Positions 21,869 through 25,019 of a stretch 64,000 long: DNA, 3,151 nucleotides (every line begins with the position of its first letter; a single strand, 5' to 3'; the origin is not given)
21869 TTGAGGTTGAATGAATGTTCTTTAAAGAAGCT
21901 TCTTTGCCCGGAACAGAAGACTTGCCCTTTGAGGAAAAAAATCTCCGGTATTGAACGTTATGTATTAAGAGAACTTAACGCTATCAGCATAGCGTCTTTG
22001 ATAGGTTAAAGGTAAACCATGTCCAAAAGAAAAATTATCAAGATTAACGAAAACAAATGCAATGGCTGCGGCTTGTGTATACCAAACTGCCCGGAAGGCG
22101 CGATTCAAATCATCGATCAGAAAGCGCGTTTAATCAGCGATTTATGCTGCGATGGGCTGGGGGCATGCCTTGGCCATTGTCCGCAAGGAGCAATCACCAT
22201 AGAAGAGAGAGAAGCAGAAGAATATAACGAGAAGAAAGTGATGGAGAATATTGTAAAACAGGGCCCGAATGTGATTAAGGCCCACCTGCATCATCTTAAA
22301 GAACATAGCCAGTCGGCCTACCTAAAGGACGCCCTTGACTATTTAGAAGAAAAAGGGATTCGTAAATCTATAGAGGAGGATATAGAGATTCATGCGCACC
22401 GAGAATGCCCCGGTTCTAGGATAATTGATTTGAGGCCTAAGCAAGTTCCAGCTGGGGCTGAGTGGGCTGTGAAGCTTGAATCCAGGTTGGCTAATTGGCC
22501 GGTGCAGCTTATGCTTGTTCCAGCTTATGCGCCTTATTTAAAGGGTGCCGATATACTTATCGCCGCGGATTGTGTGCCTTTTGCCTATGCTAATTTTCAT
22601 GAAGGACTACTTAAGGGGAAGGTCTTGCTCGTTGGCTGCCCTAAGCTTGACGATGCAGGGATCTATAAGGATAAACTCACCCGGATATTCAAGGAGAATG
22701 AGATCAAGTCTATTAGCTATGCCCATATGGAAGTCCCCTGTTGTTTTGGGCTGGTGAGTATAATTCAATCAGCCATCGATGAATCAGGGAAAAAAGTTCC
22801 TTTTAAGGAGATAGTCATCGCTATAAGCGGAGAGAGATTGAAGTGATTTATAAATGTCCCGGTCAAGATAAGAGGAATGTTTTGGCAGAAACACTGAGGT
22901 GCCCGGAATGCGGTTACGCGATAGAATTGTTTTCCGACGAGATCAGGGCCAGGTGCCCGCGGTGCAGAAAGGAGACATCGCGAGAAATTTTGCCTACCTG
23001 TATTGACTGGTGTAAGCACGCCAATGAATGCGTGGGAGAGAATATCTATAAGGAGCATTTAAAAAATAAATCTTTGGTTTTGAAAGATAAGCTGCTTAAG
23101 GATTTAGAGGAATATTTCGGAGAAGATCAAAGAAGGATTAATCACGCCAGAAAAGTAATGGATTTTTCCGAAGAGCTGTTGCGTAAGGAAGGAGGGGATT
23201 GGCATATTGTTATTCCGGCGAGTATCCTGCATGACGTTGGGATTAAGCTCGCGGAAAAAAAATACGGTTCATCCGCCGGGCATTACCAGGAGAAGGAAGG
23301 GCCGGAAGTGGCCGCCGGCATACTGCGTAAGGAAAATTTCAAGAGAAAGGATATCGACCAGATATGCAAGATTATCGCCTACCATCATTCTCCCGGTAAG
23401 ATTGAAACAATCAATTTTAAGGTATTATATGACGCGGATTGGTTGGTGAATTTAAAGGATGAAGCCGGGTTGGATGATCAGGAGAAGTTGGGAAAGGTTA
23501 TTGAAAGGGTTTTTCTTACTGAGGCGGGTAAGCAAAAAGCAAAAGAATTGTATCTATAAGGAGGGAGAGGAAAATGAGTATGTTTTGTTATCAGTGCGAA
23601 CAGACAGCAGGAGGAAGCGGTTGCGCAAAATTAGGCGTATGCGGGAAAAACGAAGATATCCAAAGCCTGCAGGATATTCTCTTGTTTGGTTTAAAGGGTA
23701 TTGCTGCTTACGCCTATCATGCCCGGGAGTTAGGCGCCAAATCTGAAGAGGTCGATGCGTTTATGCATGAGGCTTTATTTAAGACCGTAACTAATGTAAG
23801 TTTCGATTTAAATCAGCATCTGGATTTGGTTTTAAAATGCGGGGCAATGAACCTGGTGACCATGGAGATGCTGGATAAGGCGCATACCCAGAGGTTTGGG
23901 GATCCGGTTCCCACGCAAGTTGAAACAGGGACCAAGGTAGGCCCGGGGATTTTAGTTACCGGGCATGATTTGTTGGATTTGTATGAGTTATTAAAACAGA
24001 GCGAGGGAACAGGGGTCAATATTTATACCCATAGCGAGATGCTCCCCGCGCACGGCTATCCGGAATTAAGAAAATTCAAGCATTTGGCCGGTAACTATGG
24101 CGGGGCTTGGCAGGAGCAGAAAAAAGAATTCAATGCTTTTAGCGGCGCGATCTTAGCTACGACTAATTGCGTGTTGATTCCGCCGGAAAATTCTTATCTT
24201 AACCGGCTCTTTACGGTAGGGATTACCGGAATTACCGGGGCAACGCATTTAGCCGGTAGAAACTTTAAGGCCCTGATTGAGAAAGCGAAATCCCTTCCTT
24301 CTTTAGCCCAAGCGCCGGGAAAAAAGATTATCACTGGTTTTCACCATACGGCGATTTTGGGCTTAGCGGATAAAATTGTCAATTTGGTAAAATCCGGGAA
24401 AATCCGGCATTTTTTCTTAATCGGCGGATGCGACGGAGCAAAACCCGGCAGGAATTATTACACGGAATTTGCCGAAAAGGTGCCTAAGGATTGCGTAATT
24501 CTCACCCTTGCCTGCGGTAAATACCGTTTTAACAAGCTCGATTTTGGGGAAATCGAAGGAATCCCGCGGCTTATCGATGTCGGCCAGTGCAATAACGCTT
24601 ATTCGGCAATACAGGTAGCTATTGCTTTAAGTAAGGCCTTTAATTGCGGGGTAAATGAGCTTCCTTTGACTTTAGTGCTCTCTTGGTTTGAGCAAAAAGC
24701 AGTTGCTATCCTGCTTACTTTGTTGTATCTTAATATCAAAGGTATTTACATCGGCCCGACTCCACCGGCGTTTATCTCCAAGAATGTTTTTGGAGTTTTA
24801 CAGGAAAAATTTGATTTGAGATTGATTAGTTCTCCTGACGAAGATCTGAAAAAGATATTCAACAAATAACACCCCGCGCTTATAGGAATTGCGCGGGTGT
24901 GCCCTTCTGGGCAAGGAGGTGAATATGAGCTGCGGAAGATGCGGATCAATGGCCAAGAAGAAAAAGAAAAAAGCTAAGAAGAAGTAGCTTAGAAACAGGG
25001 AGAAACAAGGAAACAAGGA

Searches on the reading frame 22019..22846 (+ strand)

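Call 71: search_protein_families(library=pfam, proteins=[window:22019-22846:+], max_evalue=0.00001)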
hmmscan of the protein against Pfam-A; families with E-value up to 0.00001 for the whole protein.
window:22019-22846:+ (275 aa): 6 families
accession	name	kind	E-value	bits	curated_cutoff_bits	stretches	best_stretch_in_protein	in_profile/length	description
PF00037.32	Fer4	-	3.8e-10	39.6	21.1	1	7-30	1-24/24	4Fe-4S binding domain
PF12838.12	Fer4_7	-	3.9e-08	34.1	27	0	5-28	29-52/52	4Fe-4S dicluster domain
PF12837.12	Fer4_6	-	1.2e-07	31.8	25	1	6-29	1-24/24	4Fe-4S binding domain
PF13237.11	Fer4_10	-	4.4e-07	30.2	25.5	1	7-55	2-53/53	4Fe-4S dicluster domain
PF25160.1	LdpA_Fe-S-bd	-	5.2e-06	26.6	27.6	0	8-33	22-47/49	LdpA Fe-S cluster-binding domain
PF13187.11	Fer4_9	-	7.9e-06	26.2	27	0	13-59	1-52/52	4Fe-4S dicluster domain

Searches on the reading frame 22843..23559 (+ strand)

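Call 71: search_protein_families(library=pfam, proteins=[window:22843-23559:+], max_evalue=0.00001)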
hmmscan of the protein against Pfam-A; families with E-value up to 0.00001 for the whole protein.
window:22843-23559:+ (238 aa): 1 family
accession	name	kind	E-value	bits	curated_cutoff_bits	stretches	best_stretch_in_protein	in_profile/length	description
PF01966.28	HD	-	3.5e-09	37.4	22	1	98-203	1-115/116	HD domain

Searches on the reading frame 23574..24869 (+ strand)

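Call 71: search_protein_families(library=pfam, proteins=[window:23574-24869:+], max_evalue=0.00001)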
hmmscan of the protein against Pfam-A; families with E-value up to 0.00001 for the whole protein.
window:23574-24869:+ (431 aa): 1 family
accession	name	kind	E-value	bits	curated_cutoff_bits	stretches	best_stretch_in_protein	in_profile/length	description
PF03063.25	Prismane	-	9.6e-135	450.6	27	2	83-426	162-513/513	Prismane/CO dehydrogenase family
